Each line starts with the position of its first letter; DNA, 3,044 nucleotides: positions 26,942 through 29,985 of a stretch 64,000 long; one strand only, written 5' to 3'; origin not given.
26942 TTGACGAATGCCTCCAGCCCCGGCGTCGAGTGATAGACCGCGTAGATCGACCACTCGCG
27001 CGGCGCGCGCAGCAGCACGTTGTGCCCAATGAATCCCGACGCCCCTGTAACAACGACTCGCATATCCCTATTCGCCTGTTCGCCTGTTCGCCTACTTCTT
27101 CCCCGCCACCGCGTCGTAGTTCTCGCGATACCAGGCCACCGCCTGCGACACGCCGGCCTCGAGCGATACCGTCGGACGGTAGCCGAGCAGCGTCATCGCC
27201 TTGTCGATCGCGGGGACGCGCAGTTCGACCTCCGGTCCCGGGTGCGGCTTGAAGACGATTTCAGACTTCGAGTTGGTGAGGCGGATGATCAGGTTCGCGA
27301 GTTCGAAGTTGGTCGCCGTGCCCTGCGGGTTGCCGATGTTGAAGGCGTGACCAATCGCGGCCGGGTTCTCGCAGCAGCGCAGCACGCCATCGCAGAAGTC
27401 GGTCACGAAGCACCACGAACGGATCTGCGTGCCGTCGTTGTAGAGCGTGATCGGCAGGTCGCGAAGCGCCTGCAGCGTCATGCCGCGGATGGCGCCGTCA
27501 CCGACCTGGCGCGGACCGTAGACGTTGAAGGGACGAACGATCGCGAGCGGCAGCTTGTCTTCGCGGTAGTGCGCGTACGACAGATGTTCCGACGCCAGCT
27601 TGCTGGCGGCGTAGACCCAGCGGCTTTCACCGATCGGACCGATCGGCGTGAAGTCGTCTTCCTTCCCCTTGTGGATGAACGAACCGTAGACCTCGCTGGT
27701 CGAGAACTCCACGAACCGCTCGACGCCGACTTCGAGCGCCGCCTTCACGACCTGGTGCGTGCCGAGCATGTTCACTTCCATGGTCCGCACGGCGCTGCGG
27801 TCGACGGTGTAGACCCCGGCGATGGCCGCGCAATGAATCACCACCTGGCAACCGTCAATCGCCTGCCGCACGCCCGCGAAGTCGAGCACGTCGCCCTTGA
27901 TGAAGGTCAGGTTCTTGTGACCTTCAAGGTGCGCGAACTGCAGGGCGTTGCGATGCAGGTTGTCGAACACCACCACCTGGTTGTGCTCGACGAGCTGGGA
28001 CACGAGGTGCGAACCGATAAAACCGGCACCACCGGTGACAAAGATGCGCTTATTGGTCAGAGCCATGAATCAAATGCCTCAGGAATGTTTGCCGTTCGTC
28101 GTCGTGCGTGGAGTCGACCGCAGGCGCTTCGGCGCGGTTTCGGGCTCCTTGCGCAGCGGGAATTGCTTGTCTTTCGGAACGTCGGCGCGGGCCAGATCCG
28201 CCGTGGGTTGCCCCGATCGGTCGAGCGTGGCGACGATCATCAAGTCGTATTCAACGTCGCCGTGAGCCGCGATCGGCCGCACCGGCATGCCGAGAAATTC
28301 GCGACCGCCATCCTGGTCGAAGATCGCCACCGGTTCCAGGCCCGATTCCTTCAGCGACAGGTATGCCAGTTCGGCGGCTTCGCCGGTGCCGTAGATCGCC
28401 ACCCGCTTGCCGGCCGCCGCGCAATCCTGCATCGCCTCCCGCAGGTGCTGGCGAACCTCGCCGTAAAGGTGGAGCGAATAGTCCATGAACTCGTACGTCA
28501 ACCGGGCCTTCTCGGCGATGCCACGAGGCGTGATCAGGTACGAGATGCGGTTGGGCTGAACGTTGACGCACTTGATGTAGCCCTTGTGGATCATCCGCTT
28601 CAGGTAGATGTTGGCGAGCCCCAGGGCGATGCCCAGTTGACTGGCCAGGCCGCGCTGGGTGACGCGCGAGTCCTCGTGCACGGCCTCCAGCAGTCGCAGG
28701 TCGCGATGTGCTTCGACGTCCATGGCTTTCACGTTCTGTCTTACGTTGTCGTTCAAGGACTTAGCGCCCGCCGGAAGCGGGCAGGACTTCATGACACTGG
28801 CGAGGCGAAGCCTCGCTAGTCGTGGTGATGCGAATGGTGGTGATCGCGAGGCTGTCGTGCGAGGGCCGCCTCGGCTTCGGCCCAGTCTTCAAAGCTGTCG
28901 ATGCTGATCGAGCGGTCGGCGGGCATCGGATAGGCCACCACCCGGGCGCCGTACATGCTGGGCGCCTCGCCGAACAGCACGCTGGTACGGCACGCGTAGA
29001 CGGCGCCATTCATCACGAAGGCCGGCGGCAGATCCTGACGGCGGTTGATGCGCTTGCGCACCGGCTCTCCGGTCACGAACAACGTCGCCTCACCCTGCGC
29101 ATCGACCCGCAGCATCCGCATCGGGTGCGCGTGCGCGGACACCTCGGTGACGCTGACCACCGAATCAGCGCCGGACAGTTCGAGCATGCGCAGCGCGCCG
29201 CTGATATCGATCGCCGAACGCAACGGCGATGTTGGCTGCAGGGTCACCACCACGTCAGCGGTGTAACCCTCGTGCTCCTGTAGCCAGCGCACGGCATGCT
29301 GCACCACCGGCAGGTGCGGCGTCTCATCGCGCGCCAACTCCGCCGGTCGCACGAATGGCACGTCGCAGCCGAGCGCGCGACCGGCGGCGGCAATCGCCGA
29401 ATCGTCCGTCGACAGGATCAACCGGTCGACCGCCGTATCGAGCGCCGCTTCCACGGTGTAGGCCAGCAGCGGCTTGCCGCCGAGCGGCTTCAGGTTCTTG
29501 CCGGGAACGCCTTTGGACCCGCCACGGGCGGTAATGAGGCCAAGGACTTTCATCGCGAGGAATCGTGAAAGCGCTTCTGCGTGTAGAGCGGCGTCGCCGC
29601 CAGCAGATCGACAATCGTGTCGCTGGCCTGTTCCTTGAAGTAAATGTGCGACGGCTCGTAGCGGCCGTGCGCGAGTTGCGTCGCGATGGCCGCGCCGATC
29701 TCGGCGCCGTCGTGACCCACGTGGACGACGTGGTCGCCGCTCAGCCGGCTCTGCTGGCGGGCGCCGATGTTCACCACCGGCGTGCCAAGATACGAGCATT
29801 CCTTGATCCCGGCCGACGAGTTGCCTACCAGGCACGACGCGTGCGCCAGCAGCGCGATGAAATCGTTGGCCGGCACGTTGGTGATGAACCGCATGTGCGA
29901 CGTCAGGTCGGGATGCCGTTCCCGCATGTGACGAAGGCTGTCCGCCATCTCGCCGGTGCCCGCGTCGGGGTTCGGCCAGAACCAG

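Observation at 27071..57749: Family of 7-9 bp tandem repeats placed exactly at gene junctions (and in-frame inside three LPS genes)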

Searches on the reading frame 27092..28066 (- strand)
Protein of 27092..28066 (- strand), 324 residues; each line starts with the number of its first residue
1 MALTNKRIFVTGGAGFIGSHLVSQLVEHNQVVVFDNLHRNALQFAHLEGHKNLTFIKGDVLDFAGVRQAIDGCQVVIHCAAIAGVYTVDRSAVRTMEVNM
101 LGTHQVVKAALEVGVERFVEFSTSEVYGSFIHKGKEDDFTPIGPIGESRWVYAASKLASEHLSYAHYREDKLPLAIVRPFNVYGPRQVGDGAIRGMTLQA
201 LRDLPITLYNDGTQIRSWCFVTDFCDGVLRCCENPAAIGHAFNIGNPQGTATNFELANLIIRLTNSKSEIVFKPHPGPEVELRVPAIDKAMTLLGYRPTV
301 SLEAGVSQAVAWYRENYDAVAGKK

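Call 15: search_protein_families(library=ncbifam, proteins=[window:27092-28066:-])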
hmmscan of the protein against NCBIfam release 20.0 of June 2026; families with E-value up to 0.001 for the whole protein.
window:27092-28066:- (324 aa): 47 families (the best 25 are shown)
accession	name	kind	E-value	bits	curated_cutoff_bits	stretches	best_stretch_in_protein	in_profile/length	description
TIGR01181.1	dTDP_gluc_dehyt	equivalog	3.7e-51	174.1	365.1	1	7-318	1-316/321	dTDP-glucose 4,6-dehydratase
TIGR04180.1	EDH_00030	hypoth_equivalog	1.9e-44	151.9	475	1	8-274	1-266/297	NAD-dependent 4,6-dehydratase LegB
NF008872.0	PRK11908.1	equivalog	1.5e-37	129.5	294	1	6-317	2-339/349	bifunctional UDP-4-keto-pentose/UDP-xylose synthase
NF005998.1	PRK08125.1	equivalog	4e-32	111.4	777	1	5-311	315-647/649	bifunctional UDP-4-amino-4-deoxy-L-arabinose formyltransferase/UDP-glucuronic acid oxidase ArnA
NF007582.0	PRK10217.1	equivalog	4.8e-32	111.4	698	1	6-316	2-334/355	dTDP-glucose 4,6-dehydratase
TIGR01179.1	galE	equivalog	1.6e-30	106.1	262.3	2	7-187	1-181/332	UDP-glucose 4-epimerase GalE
NF007490.0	PRK10084.1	subfamily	1.6e-26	93.1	649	1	7-320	2-341/361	dTDP-glucose 4,6-dehydratase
TIGR03466.1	HpnA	hypoth_equivalog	1.8e-26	92.8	367.65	1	7-192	2-180/327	hopanoid-associated sugar epimerase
TIGR02197.1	heptose_epim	equivalog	4.4e-26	91.8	274.6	1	8-315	1-315/316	ADP-glyceromanno-heptose 6-epimerase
NF011728.1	PRK15181.1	equivalog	1.7e-23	83.2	760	1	2-317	12-341/348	Vi polysaccharide biosynthesis UDP-N-acetylglucosaminuronic acid C-4 epimerase TviC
TIGR02622.1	CDP_4_6_dhtase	equivalog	1.2e-20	74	278.45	1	4-317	3-334/352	CDP-glucose 4,6-dehydratase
NF042422.1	oxyalk_red_OleD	equivalog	3.5e-20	72.6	580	1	7-212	2-195/329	2-alkyl-3-oxoalkanoate reductase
NF042423.1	oxyalk_red_Shew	equivalog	7.2e-19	68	580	1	4-186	7-178/331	2-alkyl-3-oxoalkanoate reductase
TIGR03589.1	PseB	equivalog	4.7e-18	65.2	407.75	1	3-124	2-126/324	UDP-N-acetylglucosamine 4,6-dehydratase (inverting)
NF007956.0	PRK10675.1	subfamily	7.4e-18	64.8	394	1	7-190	2-188/338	UDP-glucose 4-epimerase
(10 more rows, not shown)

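Call 41: find_encoding_contigs(protein=window:27092-28066:-, flank=6000, max_places=10)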
Protein window:27092-28066:- (324 aa): 2 contigs read that carry it; 2 places shown.
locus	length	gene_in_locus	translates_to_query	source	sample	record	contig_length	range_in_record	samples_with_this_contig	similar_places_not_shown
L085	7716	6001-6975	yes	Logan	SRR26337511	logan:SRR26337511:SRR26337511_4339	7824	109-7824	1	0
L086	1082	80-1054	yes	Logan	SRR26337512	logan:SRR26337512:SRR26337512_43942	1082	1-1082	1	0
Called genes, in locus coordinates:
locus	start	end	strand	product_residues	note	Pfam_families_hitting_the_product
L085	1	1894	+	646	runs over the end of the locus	PF00456:Transketolase_N, PF13292:DXP_synthase_N, PF02779:Transket_pyr, PF02780:Transketolase_C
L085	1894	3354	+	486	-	PF00171:Aldedh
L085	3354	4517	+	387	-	PF02350:Epimerase_2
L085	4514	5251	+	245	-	PF02348:CTP_transf_3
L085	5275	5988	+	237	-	PF13412:HTH_24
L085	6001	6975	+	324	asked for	PF01073:3Beta_HSD, PF01370:Epimerase, PF02719:Polysacc_synt_2, PF04321:RmlD_sub_bind, PF05368:NmrA, PF07993:NAD_binding_4, PF16363:GDP_Man_Dehyd, PF13460:NAD_binding_10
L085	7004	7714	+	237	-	?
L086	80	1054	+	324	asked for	PF01073:3Beta_HSD, PF01370:Epimerase, PF02719:Polysacc_synt_2, PF04321:RmlD_sub_bind, PF05368:NmrA, PF07993:NAD_binding_4, PF16363:GDP_Man_Dehyd, PF13460:NAD_binding_10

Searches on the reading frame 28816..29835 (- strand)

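Call 15: search_protein_families(library=ncbifam, proteins=[window:28816-29835:-])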
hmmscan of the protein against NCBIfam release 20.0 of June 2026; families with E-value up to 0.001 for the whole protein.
window:28816-29835:- (339 aa): 6 families
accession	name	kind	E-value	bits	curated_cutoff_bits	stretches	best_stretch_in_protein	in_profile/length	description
TIGR03584.1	PseF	equivalog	4.9e-42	144.1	205.7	1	99-323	2-218/222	pseudaminic acid cytidylyltransferase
NF003950.0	PRK05450.1-3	subfamily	1.9e-11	43.8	234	1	95-261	1-164/248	3-deoxy-manno-octulosonate cytidylyltransferase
NF003952.0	PRK05450.1-5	subfamily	1.7e-09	37.2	193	1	95-232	1-131/250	3-deoxy-manno-octulosonate cytidylyltransferase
NF009905.0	PRK13368.1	subfamily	1.4e-07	31.1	255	1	95-223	1-119/243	3-deoxy-manno-octulosonate cytidylyltransferase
NF003948.0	PRK05450.1-1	equivalog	2.7e-07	30.1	281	1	94-234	3-136/248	3-deoxy-manno-octulosonate cytidylyltransferase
TIGR00466.1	kdsB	equivalog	2.5e-06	27.1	155.2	1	100-161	6-67/241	3-deoxy-manno-octulosonate cytidylyltransferase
